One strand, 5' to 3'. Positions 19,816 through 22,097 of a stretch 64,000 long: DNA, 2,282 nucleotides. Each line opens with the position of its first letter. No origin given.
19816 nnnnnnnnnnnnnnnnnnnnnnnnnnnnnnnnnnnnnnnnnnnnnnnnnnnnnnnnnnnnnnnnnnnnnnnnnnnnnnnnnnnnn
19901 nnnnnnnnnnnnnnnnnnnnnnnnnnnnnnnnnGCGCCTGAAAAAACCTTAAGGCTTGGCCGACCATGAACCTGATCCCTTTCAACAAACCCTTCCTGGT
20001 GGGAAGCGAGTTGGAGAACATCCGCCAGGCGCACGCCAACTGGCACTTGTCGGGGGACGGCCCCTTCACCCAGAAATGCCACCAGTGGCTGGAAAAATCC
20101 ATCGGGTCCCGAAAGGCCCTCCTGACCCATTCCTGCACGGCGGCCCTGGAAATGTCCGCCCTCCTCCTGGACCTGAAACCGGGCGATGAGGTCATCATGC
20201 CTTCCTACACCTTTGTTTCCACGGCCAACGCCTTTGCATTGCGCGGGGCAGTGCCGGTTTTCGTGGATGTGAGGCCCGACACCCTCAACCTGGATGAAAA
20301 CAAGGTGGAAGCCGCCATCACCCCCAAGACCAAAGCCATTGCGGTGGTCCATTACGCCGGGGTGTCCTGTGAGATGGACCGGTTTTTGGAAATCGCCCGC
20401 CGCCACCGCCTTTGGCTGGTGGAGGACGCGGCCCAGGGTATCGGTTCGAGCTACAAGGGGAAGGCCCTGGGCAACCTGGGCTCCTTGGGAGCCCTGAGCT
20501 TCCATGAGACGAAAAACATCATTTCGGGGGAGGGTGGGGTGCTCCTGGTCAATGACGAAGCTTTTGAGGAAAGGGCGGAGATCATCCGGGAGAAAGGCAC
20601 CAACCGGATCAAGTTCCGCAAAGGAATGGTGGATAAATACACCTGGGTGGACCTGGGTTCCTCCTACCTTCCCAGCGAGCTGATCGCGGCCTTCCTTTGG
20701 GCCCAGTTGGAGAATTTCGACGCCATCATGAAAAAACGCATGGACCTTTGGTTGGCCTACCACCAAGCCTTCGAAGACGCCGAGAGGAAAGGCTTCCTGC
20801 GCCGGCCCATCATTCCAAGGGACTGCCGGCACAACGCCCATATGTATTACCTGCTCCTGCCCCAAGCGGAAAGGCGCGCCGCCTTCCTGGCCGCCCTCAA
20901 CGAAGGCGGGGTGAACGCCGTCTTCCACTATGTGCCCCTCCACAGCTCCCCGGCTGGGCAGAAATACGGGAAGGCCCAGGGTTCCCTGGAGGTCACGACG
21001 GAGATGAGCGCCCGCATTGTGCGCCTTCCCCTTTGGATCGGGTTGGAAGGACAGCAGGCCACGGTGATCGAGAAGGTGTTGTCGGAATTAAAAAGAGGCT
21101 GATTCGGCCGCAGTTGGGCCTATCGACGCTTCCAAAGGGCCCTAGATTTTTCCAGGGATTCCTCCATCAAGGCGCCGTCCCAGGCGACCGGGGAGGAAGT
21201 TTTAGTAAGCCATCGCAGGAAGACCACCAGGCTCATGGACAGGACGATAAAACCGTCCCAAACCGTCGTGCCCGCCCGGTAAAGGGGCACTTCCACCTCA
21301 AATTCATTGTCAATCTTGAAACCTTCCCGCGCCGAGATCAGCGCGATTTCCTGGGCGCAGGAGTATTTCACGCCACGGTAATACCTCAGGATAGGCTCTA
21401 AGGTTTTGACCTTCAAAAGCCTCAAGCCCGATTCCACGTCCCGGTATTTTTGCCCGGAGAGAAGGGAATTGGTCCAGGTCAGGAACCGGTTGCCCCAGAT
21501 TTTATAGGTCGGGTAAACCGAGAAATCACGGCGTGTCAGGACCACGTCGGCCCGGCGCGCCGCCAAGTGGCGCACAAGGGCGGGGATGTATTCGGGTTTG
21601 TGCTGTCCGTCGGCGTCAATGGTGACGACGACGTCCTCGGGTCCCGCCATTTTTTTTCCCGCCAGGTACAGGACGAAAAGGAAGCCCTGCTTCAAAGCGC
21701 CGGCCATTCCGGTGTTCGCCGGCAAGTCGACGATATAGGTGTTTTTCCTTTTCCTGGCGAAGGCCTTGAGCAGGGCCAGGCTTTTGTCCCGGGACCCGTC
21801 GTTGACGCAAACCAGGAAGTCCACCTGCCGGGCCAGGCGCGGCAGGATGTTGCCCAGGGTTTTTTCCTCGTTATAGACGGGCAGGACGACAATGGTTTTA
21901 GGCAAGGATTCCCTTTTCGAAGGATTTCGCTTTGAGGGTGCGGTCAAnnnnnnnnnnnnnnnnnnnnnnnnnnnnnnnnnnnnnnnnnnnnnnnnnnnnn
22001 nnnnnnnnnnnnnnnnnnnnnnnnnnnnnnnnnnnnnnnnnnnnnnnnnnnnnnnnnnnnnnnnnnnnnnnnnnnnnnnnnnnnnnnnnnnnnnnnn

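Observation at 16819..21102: Complete lipid-linked aminosugar donor module lacking an obvious flippase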

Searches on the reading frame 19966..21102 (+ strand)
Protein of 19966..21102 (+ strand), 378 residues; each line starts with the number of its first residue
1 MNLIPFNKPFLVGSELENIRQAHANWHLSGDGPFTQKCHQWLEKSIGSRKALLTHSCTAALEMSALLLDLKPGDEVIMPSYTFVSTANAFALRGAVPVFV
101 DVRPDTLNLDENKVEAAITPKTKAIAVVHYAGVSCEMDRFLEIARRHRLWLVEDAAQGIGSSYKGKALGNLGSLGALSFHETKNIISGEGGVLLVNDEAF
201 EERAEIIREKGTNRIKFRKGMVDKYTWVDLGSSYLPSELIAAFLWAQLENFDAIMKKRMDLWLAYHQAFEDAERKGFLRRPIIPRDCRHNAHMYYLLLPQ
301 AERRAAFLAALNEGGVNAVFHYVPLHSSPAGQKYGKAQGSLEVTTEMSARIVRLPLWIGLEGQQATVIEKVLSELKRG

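Call 3: search_protein_families(library=pfam, proteins=[window:19966-21102:+], max_evalue=0.01)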
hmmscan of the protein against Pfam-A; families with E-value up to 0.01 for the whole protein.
window:19966-21102:+ (378 aa): 5 families
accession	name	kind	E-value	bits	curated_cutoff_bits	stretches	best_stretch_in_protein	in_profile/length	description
PF01041.23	DegT_DnrJ_EryC1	-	2.2e-91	307.2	19.8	1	15-371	7-359/360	DegT/DnrJ/EryC1/StrS aminotransferase family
PF00155.27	Aminotran_1_2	-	2.6e-08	33.9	19.7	1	40-155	53-186/361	Aminotransferase class I and II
PF00266.25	Aminotran_5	-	2e-06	27.5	21.5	1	50-161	63-182/371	Aminotransferase class-V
PF01053.26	Cys_Met_Meta_PP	-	0.00035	19.7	27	1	47-129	66-145/381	Cys/Met metabolism PLP-dependent enzyme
PF01212.27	Beta_elim_lyase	-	0.0011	18.8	27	1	30-205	29-221/288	Beta-eliminating lyase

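Call 4: search_protein_families(library=ncbifam, proteins=[window:19966-21102:+], max_evalue=0.01)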
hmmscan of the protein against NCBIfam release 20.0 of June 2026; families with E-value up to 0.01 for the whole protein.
window:19966-21102:+ (378 aa): 31 families (the best 25 are shown)
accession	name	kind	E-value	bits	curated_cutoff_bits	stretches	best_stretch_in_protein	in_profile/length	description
NF008687.0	PRK11706.1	equivalog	1.1e-179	597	375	1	4-373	2-372/375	dTDP-4-amino-4,6-dideoxygalactose transaminase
TIGR02379.1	ECA_wecE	subfamily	1.8e-176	586.5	434.85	1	3-372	1-372/376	dTDP-4-amino-4,6-dideoxy-D-glucose transaminase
TIGR03588.1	PseC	equivalog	1e-65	222.1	423.5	1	5-373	3-377/380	UDP-4-amino-4,6-dideoxy-N-acetyl-beta-L-altrosamine transaminase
NF008658.2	PRK11658.1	equivalog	1.8e-58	198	631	1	2-372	3-373/379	UDP-4-amino-4-deoxy-L-arabinose aminotransferase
TIGR04181.1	NHT_00031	hypoth_equivalog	1e-57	195.7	420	1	4-355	1-357/359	LegC family aminotransferase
NF011936.0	PRK15407.1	equivalog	1.9e-41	142.2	423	1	15-351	48-411/440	lipopolysaccharide biosynthesis protein RfbH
TIGR04427.1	PLP_DesI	equivalog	4.2e-41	141.4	650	1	19-355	38-362/390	dTDP-4-dehydro-6-deoxyglucose aminotransferase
NF004770.0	PRK06108.1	subfamily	2.2e-10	39.9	422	1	44-155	92-210/396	pyridoxal phosphate-dependent aminotransferase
NF005732.0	PRK07550.1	equivalog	7.9e-09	35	366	1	40-154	85-205/389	aminotransferase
NF041364.1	GntC_guanitoxin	equivalog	8.9e-09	34.7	415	1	50-154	62-173/356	guanitoxin biosynthesis PLP-dependent (S)-gamma-hydroxy-L-arginine cyclodehydratase GntC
NF005817.0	PRK07683.1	equivalog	9e-09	34.5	575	1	51-129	92-169/387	aminotransferase A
NF006488.0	PRK08912.1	equivalog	4.4e-08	32.5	498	1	50-127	89-165/387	aminotransferase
NF005816.0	PRK07682.1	equivalog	6.4e-08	31.6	620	1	53-129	95-171/390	aminotransferase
NF009079.0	PRK12414.1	subfamily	1.1e-07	31.2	481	1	69-128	110-169/384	methionine aminotransferase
NF004621.0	PRK05957.1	equivalog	8.8e-07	28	498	1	61-128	101-167/389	pyridoxal phosphate-dependent aminotransferase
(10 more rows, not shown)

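Call 23: search_solved_structures(query=window:19966-21102:+, max_evalue=1e-20)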
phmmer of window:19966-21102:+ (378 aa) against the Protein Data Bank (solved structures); distinct sequences matched with E-value up to 1e-20: 50.
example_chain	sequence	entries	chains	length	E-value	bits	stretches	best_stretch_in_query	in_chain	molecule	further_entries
6blg_A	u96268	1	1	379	4.1e-138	463.4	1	3-373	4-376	dTDP-4-amino-4,6-dideoxygalactose transaminase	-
4piw_A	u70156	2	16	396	8.1e-138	462.4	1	2-372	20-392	TDP-4-keto-6-deoxy-D-glucose transaminase family protein | dTDP-4-amino-4,6-dideoxygalactose transaminase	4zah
4lc3_A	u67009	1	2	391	9.3e-50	172.6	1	4-370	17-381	Putative UDP-4-amino-4-deoxy-l-arabinose--oxoglutarate aminotransferase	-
3bn1_A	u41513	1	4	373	3.6e-46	160.8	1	8-330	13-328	Perosamine synthetase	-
3dr7_A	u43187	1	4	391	4.2e-46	160.6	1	8-330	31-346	Putative perosamine synthetase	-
1mdo_A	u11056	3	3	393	1.4e-45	158.9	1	3-358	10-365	ArnB aminotransferase | UDP-4-amino-4-deoxy-L-arabinose--oxoglutarate aminotransferase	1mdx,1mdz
3dr4_A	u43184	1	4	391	2.8e-45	157.9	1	8-330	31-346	Putative perosamine synthetase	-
4oca_A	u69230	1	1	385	9.1e-45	156.2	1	3-358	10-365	UDP-4-amino-4-deoxy-L-arabinose--oxoglutarate aminotransferase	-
3frk_A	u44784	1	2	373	6.8e-44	153.3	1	62-371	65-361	QdtB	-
5uid_A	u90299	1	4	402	4.1e-43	150.8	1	3-371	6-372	Aminotransferase TlmJ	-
8sng_A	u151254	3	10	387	9e-43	149.6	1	3-372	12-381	UDP-4-amino-4-deoxy-L-arabinose--oxoglutarate aminotransferase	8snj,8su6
7b0m_AAA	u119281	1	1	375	1.3e-41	145.9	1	9-270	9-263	Sugar aminotransferase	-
5k8b_A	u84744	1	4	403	2.1e-41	145.1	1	27-322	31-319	8-amino-3,8-dideoxy-alpha-D-manno-octulosonate transaminase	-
7b0d_A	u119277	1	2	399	8.4e-41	143.2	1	40-365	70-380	Glutamine--scyllo-inositol transaminase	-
8e77_A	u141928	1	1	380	4.5e-40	140.8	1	32-357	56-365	DegT/DnrJ/EryC1/StrS aminotransferase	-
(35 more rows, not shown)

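Call 83: search_solved_structures(query=window:19966-21102:+, max_evalue=1e-100, show_alignments=2)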
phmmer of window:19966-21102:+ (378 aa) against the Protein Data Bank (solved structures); distinct sequences matched with E-value up to 1e-100: 2.
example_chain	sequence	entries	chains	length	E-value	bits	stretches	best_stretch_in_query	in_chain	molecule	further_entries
6blg_A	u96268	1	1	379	4.1e-138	463.4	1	3-373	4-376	dTDP-4-amino-4,6-dideoxygalactose transaminase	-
4piw_A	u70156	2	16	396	8.1e-138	462.4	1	2-372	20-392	TDP-4-keto-6-deoxy-D-glucose transaminase family protein | dTDP-4-amino-4,6-dideoxygalactose transaminase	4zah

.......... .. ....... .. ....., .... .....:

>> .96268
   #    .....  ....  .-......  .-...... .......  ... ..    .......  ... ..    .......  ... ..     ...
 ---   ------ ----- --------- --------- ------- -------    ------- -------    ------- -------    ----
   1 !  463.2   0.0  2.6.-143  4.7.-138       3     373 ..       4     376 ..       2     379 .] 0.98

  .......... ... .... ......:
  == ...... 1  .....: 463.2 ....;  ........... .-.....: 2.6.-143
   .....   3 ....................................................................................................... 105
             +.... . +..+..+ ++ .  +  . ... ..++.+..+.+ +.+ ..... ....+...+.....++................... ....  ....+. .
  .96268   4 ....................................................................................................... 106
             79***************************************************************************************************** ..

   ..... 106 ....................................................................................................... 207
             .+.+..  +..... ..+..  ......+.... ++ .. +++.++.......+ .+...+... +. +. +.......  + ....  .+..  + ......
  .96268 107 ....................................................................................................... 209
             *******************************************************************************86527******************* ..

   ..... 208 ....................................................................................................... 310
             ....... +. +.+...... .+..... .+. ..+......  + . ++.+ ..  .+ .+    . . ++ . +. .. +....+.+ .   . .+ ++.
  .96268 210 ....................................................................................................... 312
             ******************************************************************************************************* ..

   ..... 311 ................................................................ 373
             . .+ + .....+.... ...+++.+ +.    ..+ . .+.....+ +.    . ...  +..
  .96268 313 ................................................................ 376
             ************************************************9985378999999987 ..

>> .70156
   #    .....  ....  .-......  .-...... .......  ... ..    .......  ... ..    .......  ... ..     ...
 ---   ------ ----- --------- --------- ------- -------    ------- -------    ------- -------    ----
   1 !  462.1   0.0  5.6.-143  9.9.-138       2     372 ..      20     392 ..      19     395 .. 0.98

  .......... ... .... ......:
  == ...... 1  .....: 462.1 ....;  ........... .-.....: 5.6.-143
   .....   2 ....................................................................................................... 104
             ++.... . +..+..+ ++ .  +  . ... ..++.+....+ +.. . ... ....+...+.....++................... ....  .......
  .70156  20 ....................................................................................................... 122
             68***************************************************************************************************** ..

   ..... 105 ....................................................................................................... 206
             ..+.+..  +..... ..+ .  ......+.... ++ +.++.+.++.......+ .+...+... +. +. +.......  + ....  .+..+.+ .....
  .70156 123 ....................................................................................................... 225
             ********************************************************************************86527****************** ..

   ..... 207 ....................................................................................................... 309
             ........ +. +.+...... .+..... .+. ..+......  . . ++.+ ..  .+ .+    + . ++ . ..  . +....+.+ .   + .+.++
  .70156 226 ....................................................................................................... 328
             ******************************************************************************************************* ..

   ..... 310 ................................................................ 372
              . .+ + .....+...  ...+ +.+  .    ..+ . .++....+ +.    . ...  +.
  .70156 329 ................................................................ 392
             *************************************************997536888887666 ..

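Call 85: search_protein_families(library=pfam, proteins=[P0254, P0300, P0301, P0334, P0342, P0353, P0329, P0317, P0281, P0337], max_evalue=0.001)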
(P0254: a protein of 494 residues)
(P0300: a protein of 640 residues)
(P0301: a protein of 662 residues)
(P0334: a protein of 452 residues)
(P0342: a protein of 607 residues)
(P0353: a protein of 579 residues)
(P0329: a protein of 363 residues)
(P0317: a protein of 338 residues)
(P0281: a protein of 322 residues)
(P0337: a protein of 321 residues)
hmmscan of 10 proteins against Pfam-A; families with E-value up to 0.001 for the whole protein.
P0254 (494 aa): 1 family
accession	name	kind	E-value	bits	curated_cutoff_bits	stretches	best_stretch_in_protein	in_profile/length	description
PF08889.16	WbqC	-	1.1e-138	460.6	21.3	2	271-484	1-217/218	WbqC-like protein family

P0300 (640 aa): 1 family
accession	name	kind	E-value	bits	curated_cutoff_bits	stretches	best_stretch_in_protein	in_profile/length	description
PF08889.16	WbqC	-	6e-72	242.5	21.3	1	418-633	1-216/218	WbqC-like protein family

P0301 (662 aa): 5 families
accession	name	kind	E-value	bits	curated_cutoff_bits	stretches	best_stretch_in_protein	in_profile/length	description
PF08889.16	WbqC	-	8.1e-71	238.8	21.3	1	431-650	1-217/218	WbqC-like protein family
PF13302.13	Acetyltransf_3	-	5e-15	56.8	25.4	1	237-369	3-137/138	Acetyltransferase (GNAT) domain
PF13420.13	Acetyltransf_4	-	3.4e-09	37.3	24.3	1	243-375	6-140/155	Acetyltransferase (GNAT) domain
PF00583.31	Acetyltransf_1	-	4.9e-08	33.7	20.7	1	272-369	16-116/116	Acetyltransferase (GNAT) family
PF04101.22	Glyco_tran_28_C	-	6e-05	23.6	22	1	65-206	5-153/166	Glycosyltransferase family 28 C-terminal domain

P0334 (452 aa): 6 families
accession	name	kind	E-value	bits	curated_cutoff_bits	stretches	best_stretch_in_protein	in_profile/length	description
PF08889.16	WbqC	-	1.6e-77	260.6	21.3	1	221-438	1-216/218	WbqC-like protein family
PF13302.13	Acetyltransf_3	-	1.3e-19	71.6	25.4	1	20-156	1-138/138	Acetyltransferase (GNAT) domain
PF13420.13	Acetyltransf_4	-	3.8e-10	40.4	24.3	1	34-175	12-154/155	Acetyltransferase (GNAT) domain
PF00583.31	Acetyltransf_1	-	4.5e-10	40.3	20.7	1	61-155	27-116/116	Acetyltransferase (GNAT) family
PF13523.12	Acetyltransf_8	-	5.7e-08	32.9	27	1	28-158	3-140/145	Acetyltransferase (GNAT) domain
PF13508.13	Acetyltransf_7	-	1.5e-05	25.7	27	1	74-156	6-83/84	Acetyltransferase (GNAT) domain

P0342 (607 aa): 3 families
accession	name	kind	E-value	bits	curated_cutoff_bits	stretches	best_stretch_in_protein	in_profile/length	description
PF01041.23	DegT_DnrJ_EryC1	-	3e-81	273.9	19.8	1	239-595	5-359/360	DegT/DnrJ/EryC1/StrS aminotransferase family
PF08889.16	WbqC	-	8.2e-69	232.2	21.3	1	8-223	1-217/218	WbqC-like protein family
PF00266.25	Aminotran_5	-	8.3e-06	25.4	21.5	1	264-515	48-311/371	Aminotransferase class-V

P0353 (579 aa): 6 families
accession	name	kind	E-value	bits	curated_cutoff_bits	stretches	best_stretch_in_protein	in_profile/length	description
PF08889.16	WbqC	-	2.9e-70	237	21.3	1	9-230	1-216/218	WbqC-like protein family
PF13489.12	Methyltransf_23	-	7.4e-20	71.8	27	1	377-523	16-162/164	Methyltransferase domain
PF08242.18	Methyltransf_12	-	8.5e-11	42.9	30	1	388-476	1-98/98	Methyltransferase domain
PF08241.18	Methyltransf_11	-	6.7e-10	39.9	21.2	1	388-477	1-94/95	Methyltransferase domain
PF13649.12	Methyltransf_25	-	8.1e-07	30.1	27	1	388-474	2-97/97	Methyltransferase domain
PF13847.12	Methyltransf_31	-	0.00029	21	27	0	387-484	7-116/145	Methyltransferase domain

P0329 (363 aa): 5 families
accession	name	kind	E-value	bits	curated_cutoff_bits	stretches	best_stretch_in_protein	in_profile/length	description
PF08889.16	WbqC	-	1.6e-67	228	21.3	1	144-358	1-217/218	WbqC-like protein family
PF00583.31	Acetyltransf_1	-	1.2e-08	35.6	20.7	1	50-122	31-116/116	Acetyltransferase (GNAT) family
PF13508.13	Acetyltransf_7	-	3.1e-07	31.1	27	1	58-122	9-82/84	Acetyltransferase (GNAT) domain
PF08445.16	FR47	-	0.00052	20.4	22.1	0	76-124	27-79/86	FR47-like protein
PF13673.13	Acetyltransf_10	-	0.00073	20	23.6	0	42-125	20-110/128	Acetyltransferase (GNAT) domain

P0317 (338 aa): 1 family
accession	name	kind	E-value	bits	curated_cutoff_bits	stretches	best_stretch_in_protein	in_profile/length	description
PF08889.16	WbqC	-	1.7e-65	221.4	21.3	1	73-289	1-216/218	WbqC-like protein family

P0281 (322 aa): 1 family
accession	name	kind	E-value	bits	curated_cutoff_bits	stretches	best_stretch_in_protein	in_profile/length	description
PF08889.16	WbqC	-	1.6e-77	260.6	21.3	1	100-315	1-216/218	WbqC-like protein family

P0337 (321 aa): 1 family
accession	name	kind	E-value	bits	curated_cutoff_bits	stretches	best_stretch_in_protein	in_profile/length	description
PF08889.16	WbqC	-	1.1e-69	235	21.3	1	80-301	1-216/218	WbqC-like protein family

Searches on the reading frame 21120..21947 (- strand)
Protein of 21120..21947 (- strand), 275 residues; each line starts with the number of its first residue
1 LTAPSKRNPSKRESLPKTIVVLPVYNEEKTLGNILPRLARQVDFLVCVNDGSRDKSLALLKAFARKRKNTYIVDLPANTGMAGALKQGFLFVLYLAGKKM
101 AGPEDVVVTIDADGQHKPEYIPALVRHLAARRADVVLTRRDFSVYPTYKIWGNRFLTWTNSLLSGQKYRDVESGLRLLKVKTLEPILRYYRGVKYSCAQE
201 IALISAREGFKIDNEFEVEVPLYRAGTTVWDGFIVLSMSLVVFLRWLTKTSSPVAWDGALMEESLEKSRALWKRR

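Call 6: search_protein_families(library=pfam, proteins=[window:21120-21947:-], max_evalue=0.01)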
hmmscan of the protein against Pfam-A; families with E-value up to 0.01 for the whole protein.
window:21120-21947:- (275 aa): 2 families
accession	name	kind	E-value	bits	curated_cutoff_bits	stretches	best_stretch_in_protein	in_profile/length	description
PF00535.33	Glycos_transf_2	-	2.3e-22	80.1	23.3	1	20-159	2-132/168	Glycosyl transferase family 2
PF13641.12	Glyco_tranf_2_3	-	0.003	18.1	27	1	16-141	1-124/230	Glycosyltransferase like family 2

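Call 55: search_protein_families(library=ncbifam, proteins=[window:21120-21947:-], max_evalue=0.1)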
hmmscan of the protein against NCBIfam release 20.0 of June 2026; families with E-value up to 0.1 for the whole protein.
window:21120-21947:- (275 aa): 16 families
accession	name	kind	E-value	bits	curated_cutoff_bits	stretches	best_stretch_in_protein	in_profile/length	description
NF058614.1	PPMAGASynPpgS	equivalog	1.7e-15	57.1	370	1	19-178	3-157/226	polyprenyl-phospho-N-acetylgalactosaminyl synthase PpgS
NF007986.1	PRK10714.1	equivalog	4.4e-13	48.9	529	1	14-183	4-169/316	undecaprenyl-phosphate 4-deoxy-4-formamido-L-arabinose transferase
NF047588.1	GlcsyltransPgfSStrep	equivalog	3.4e-11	42.9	500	1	19-188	4-169/308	glycosyltransferase PgfS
TIGR03937.1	PgaC_IcaA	equivalog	2.7e-10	39.8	422.3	1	7-128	36-150/407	poly-beta-1,6-N-acetyl-D-glucosamine synthase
TIGR04182.1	glyco_TIGR04182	equivalog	5.8e-09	35.7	325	1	19-210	3-181/293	S-layer glycoprotein N-glycosyltransferase AglJ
NF041391.1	DPhHxTase_Halo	equivalog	1.6e-07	30.5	375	1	24-186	3-153/213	dolichyl-phosphate hexose transferase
NF007482.0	PRK10073.1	equivalog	2.4e-06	26.8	423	1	14-91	4-83/334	glycosyltransferase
NF041875.1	EPS_EpsD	equivalog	1.1e-05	25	370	1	20-156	3-136/325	exopolysaccharide biosynthesis glycosyltransferase EpsD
NF045692.1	OglycostaseCruG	equivalog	2.6e-05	23.3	600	1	5-139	30-163/386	2'-O-glycosyltransferase CruG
TIGR03111.1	glyc2_xrt_Gpos1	hypoth_equivalog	7.1e-05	21.8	363.95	1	10-128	43-156/439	TIGR03111 family XrtG-associated glycosyltransferase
TIGR03469.1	HpnB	hypoth_equivalog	0.00013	21.1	379.25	1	7-136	34-168/386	hopene-associated glycosyltransferase HpnB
TIGR01556.1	rhamnosyltran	subfamily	0.00037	19.8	200.55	1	28-137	7-107/281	rhamnosyltransferase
TIGR03965.1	mycofact_glyco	equivalog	0.00051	19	280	1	7-135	65-186/467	mycofactocin biosynthesis glycosyltransferase MftF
TIGR04283.1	glyco_like_mftF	equivalog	0.0014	18.3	182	1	20-64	3-50/221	TIGR04283 family arsenosugar biosynthesis glycosyltransferase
NF010496.0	PRK13915.1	equivalog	0.0016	17.6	262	1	19-129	34-143/307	glucosyl-3-phosphoglycerate synthase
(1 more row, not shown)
